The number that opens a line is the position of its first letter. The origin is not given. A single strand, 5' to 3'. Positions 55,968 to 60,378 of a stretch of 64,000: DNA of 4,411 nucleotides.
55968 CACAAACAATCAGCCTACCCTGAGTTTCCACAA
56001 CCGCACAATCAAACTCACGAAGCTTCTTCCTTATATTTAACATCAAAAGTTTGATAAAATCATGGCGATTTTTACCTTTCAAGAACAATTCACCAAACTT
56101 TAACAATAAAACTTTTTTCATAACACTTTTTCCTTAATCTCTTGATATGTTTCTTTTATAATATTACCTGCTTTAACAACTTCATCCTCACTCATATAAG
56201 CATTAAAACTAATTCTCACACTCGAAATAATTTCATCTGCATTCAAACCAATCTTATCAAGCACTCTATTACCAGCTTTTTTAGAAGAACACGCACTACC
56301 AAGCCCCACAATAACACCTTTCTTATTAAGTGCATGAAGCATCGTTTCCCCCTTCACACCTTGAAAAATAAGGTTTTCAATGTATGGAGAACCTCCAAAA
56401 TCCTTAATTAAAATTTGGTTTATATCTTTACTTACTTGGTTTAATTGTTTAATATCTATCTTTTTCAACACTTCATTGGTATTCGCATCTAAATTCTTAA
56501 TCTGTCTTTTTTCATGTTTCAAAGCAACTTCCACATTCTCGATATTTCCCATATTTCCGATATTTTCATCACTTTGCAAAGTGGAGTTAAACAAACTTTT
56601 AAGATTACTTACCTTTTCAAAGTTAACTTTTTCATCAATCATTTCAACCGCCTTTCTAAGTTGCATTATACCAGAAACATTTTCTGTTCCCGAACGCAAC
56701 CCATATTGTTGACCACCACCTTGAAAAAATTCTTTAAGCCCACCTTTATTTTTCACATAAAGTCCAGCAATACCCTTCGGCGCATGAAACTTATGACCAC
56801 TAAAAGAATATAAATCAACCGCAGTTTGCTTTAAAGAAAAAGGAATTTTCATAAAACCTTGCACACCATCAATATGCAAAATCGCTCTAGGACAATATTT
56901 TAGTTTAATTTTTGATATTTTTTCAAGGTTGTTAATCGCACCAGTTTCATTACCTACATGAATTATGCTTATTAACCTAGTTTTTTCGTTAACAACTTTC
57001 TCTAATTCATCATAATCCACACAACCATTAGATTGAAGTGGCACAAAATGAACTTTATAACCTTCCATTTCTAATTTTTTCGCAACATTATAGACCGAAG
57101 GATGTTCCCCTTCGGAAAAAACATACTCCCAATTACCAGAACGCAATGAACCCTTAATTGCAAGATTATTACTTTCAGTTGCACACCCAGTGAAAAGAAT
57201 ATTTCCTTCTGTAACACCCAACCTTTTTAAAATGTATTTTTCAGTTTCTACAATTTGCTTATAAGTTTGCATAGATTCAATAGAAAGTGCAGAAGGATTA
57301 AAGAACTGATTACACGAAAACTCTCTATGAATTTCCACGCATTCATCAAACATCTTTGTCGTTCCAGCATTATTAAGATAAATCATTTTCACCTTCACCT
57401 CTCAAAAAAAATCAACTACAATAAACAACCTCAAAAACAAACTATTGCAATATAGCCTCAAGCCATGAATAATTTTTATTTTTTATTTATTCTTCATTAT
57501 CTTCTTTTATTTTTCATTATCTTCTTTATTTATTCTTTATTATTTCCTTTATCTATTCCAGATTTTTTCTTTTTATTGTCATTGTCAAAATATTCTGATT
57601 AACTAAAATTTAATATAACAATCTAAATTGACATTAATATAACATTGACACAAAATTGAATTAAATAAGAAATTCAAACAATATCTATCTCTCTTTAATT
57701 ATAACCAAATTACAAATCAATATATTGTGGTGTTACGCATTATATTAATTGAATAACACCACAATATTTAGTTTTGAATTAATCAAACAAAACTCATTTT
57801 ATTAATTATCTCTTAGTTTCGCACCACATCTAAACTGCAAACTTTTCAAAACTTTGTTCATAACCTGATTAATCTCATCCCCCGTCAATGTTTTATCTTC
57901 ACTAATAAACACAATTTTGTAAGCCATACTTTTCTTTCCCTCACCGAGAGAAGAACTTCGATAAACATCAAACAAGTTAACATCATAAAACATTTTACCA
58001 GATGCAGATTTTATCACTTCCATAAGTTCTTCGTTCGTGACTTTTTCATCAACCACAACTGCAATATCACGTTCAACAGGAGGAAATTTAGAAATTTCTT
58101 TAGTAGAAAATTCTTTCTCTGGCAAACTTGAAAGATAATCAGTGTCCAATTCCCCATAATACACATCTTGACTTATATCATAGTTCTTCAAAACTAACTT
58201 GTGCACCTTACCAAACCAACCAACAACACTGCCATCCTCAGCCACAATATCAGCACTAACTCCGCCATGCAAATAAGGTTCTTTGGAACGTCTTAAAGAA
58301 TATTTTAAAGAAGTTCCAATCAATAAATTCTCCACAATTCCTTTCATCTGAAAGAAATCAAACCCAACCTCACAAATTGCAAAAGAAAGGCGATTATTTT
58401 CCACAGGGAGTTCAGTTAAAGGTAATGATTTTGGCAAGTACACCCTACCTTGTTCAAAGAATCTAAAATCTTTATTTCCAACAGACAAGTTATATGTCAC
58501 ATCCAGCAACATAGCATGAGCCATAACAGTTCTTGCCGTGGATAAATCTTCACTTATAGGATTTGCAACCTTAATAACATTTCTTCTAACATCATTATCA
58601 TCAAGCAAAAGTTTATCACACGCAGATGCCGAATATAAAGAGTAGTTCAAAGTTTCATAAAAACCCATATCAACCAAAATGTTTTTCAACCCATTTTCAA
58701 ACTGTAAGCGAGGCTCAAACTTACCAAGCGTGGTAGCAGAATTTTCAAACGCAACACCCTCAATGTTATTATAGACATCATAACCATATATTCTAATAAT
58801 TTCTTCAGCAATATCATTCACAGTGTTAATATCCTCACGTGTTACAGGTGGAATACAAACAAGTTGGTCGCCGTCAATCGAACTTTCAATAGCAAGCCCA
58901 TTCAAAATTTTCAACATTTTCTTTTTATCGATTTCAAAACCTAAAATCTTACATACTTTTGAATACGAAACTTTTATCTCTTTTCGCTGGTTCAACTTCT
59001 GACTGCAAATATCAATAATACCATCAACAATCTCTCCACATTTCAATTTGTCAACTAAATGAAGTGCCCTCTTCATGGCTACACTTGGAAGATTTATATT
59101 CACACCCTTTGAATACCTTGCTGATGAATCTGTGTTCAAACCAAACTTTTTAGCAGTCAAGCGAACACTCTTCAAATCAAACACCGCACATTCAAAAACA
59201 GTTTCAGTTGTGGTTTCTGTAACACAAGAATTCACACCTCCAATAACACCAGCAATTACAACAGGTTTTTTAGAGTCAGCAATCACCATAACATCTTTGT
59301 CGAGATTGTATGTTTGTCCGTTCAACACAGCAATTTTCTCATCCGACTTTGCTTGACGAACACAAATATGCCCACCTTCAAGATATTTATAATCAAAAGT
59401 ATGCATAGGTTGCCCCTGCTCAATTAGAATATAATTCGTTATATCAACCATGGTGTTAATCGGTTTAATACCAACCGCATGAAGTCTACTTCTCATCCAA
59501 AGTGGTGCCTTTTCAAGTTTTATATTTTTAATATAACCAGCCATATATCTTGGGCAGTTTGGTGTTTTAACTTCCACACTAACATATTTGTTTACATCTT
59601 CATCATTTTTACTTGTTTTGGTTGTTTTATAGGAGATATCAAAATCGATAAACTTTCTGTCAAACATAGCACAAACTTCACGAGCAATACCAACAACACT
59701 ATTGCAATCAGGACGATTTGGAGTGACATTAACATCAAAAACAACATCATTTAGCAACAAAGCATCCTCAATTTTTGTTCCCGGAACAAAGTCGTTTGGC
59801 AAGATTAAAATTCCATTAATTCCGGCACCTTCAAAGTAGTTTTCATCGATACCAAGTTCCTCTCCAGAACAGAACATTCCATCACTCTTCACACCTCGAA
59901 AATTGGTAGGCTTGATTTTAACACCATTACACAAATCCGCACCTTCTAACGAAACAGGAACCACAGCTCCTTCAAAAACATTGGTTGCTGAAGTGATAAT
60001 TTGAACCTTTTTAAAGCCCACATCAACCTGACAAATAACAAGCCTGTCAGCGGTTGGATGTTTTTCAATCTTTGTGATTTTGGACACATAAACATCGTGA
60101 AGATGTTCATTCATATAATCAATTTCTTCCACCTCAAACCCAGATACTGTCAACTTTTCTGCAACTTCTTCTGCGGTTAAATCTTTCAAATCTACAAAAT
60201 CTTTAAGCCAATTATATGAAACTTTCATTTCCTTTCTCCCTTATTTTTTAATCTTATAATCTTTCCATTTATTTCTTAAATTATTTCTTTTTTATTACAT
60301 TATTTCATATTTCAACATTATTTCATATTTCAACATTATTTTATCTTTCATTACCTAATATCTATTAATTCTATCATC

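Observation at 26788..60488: A dispersed ~32 bp imperfect-palindrome family restricted to spacers, with a core resembling an NrdR box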

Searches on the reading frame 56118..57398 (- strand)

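Call 12: search_protein_families(library=ncbifam, proteins=[window:56118-57398:-])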
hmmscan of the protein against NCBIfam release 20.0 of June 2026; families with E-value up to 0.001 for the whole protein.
window:56118-57398:- (426 aa): 27 families (the best 25 are shown)
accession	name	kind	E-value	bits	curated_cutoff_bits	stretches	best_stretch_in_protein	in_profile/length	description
TIGR03402.1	FeS_nifS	equivalog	1.2e-74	251.4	530.75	2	6-270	1-267/379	cysteine desulfurase NifS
TIGR03235.1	DNA_S_dndA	equivalog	6.6e-65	219.7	480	2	7-276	1-279/353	cysteine desulfurase DndA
TIGR03403.1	nifS_epsilon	equivalog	1e-63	215.5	587.7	2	6-264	1-263/382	NifS family cysteine desulfurase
TIGR02006.1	IscS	equivalog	6.5e-60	203.2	643.2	2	5-308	4-304/402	IscS subfamily cysteine desulfurase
NF010611.0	PRK14012.1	equivalog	1.6e-59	201.9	548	2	5-308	6-308/406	IscS subfamily cysteine desulfurase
NF002806.0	PRK02948.1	subfamily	1.9e-52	178.5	304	2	5-273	1-272/381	IscS subfamily cysteine desulfurase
TIGR01979.1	sufS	subfamily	8.2e-33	113.8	475.1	1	4-271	18-304/403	SufS family cysteine desulfurase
TIGR01977.1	am_tr_V_EF2568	hypoth_equivalog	8.3e-31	107.3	377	1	6-292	1-295/376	cysteine desulfurase family protein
NF008126.0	PRK10874.1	equivalog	1e-21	77.5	607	1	4-230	19-250/401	cysteine desulfurase CsdA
TIGR03392.1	FeS_syn_CsdA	equivalog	1.4e-21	77.1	493.6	1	4-230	16-247/398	cysteine desulfurase CsdA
NF041166.1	f2_encap_cargo1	exception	7.3e-21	74.9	800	1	63-230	306-476/623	family 2A encapsulin nanocompartment cargo protein cysteine desulfurase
NF006791.0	PRK09295.1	equivalog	8.9e-20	71.1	661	1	6-218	25-241/406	cysteine desulfurase SufS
NF040779.1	Sec_lyase_SclA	exception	3.4e-17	62.4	525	1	6-262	1-271/378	selenocysteine lyase SclA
TIGR01976.1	am_tr_V_VC1184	hypoth_equivalog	4e-10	39.5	352.35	1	91-214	108-230/401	cysteine desulfurase-like protein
TIGR03812.1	tyr_de_CO2_Arch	equivalog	1.6e-09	37.1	299.4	1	61-193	84-205/375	tyrosine decarboxylase MfnA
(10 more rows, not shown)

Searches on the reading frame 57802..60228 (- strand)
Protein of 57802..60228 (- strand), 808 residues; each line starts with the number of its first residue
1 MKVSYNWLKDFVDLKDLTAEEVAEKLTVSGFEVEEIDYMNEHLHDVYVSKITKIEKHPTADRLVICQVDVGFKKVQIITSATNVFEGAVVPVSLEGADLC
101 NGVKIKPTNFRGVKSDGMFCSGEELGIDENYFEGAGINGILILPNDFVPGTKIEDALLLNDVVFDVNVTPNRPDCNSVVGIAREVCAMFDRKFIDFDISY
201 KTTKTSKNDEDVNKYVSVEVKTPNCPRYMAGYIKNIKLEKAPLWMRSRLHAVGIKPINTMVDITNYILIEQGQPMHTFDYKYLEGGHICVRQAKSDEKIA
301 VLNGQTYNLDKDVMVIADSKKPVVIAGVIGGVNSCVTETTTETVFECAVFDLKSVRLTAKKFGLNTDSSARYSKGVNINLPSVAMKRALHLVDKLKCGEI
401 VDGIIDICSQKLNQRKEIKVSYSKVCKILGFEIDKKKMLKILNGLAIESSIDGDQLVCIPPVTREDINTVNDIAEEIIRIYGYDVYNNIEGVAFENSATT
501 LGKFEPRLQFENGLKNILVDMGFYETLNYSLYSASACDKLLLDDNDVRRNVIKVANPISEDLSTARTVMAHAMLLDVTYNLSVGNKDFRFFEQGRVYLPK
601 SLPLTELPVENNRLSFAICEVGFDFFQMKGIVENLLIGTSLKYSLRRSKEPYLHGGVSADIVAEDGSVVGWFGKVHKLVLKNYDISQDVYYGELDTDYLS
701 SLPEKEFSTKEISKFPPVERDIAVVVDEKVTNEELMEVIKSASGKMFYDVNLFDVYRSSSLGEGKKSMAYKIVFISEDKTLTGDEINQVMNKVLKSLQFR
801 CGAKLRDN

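Call 12: search_protein_families(library=ncbifam, proteins=[window:57802-60228:-])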
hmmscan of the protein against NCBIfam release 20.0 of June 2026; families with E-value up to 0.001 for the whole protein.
window:57802-60228:- (808 aa): 12 families
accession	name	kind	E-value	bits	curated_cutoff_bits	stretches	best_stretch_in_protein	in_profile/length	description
TIGR00472.1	pheT_bact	equivalog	2.7e-228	760.2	402.65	1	1-806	1-798/798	phenylalanine--tRNA ligase subunit beta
NF001882.0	PRK00629.5-4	equivalog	2.9e-82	277.2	527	1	1-774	1-710/725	phenylalanine--tRNA ligase subunit beta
TIGR00471.1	pheT_arch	equivalog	8.7e-34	116.9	282.65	1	315-697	198-548/551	phenylalanine--tRNA ligase subunit beta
NF001879.0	PRK00629.5-1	equivalog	4.7e-25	88.2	840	1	2-490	2-462/718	phenylalanine--tRNA ligase subunit beta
NF045760.1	YtpR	equivalog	1.2e-24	87.1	100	1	14-150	58-182/185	YtpR family tRNA-binding protein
NF045867.1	PheT_Nterm_rel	equivalog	2.2e-18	66.8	120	1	32-128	75-171/171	TyrS-associated PheT N-terminal domain-related protein TapR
TIGR00399.1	metG_C_term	equivalog_domain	4.2e-11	42.8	116.65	1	30-125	28-119/139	methionine--tRNA ligase subunit beta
TIGR00469.1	pheS_mito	equivalog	3.3e-10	39.2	258.35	1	678-794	319-440/451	phenylalanine--tRNA ligase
NF051887.1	PheS_related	equivalog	4.1e-08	32.7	300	1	710-797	246-346/349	PheS-related mystery ligase SrmL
NF007492.0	PRK10089.1-1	equivalog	6.2e-08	32.5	150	1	34-122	2-86/110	tRNA-binding protein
NF001100.0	PRK00133.1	equivalog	1.8e-06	26.8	587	1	44-123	579-654/676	methionine--tRNA ligase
NF008900.0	PRK12267.1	equivalog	8.6e-06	24.5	598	1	32-124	539-628/648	methionine--tRNA ligase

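Call 14: find_encoding_contigs(protein=window:57802-60228:-, flank=10000, max_places=6)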
Protein window:57802-60228:- (808 aa): no gene with exactly this product is on record in the collection.
